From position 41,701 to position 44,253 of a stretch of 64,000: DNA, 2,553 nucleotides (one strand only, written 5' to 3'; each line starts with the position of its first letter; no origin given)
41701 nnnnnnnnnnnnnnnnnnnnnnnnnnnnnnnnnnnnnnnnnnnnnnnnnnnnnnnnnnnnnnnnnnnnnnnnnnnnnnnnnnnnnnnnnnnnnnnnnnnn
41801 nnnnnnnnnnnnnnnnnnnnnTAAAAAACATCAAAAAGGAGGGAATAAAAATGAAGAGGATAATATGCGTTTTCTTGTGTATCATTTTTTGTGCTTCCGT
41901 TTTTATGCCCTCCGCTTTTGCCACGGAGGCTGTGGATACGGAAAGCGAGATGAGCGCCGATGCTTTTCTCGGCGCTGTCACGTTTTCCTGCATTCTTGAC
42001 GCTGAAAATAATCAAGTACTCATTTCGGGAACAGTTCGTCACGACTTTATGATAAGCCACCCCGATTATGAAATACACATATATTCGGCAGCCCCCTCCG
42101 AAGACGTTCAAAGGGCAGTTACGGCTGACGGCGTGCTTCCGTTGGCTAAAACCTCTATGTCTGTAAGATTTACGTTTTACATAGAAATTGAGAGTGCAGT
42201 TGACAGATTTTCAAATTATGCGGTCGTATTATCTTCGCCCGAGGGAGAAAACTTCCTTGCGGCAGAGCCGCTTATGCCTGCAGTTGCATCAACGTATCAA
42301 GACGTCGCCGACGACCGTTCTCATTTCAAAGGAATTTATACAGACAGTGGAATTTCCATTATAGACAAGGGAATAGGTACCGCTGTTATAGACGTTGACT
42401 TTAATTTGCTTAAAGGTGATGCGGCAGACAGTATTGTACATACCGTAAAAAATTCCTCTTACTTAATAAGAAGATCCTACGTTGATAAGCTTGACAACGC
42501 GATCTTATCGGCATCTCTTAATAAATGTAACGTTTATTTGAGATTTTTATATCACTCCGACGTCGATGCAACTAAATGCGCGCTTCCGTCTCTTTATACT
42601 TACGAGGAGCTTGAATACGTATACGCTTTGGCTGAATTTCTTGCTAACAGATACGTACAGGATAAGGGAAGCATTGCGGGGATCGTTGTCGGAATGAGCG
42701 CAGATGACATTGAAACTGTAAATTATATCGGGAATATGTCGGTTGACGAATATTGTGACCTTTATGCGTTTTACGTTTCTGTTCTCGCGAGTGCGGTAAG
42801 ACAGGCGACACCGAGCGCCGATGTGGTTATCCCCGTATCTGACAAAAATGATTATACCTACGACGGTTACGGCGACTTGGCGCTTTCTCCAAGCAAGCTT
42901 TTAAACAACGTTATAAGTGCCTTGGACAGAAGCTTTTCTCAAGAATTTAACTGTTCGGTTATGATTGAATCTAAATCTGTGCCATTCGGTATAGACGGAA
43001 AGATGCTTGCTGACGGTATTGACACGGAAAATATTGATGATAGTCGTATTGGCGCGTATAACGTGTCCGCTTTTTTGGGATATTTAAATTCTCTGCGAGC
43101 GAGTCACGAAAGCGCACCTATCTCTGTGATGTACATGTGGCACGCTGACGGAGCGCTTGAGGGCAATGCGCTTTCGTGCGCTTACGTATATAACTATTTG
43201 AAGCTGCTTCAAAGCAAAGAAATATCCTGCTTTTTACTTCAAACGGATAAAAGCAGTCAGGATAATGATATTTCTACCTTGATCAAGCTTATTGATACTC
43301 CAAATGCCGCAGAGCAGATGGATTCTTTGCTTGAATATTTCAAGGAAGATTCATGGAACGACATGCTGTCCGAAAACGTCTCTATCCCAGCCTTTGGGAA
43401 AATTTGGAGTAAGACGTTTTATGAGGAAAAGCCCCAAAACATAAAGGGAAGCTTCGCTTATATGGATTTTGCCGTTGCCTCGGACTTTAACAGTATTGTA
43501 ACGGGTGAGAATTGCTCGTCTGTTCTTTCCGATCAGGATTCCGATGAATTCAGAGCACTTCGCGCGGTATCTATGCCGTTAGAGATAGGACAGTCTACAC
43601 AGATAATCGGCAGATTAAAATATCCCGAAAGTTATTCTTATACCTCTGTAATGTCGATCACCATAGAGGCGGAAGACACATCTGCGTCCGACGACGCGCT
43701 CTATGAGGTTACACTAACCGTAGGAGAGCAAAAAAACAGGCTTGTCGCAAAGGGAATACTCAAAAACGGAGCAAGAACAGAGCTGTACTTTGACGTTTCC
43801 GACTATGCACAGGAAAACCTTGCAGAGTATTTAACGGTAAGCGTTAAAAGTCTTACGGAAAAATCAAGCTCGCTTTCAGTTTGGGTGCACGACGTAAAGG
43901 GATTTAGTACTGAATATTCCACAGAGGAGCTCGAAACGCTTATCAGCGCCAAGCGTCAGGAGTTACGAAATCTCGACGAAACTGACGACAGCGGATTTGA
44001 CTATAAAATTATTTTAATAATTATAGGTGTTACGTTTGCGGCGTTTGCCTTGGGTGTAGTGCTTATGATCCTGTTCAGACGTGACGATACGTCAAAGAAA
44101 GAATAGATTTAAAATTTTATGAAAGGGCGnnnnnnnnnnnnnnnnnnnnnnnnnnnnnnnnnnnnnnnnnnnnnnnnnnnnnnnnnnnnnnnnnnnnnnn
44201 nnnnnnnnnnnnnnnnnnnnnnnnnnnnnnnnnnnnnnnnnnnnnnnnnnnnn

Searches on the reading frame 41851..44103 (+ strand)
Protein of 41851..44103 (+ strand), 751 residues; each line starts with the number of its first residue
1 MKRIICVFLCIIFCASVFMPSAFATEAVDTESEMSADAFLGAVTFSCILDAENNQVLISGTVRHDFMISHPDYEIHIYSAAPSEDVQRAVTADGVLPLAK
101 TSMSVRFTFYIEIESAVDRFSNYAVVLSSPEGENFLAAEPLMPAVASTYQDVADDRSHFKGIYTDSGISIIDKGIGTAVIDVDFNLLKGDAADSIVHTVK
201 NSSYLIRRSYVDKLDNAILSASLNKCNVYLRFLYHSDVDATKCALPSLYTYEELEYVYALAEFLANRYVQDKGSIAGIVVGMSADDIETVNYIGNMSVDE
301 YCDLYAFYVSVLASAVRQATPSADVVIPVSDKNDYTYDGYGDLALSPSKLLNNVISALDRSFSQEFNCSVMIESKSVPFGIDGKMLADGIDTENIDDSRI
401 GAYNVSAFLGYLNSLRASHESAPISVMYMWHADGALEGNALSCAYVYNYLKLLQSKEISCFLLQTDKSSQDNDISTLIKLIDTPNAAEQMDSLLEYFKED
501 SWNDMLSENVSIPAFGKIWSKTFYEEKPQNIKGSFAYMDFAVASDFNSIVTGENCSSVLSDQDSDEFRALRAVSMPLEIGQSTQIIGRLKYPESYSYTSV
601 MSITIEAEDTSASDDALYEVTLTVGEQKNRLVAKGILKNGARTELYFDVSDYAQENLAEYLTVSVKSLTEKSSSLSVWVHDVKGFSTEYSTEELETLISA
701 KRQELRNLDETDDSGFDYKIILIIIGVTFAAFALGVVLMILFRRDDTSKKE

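Call 56: search_protein_families(library=pfam, proteins=[window:41851-44103:+], max_evalue=0.00001)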
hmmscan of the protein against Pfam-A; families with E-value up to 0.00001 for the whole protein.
window:41851-44103:+ (751 aa): 1 family
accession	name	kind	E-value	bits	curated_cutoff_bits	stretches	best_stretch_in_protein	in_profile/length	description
PF18989.5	DUF5722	-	1.8e-15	57.2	30.5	1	157-329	6-196/393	Family of unknown function (DUF5722)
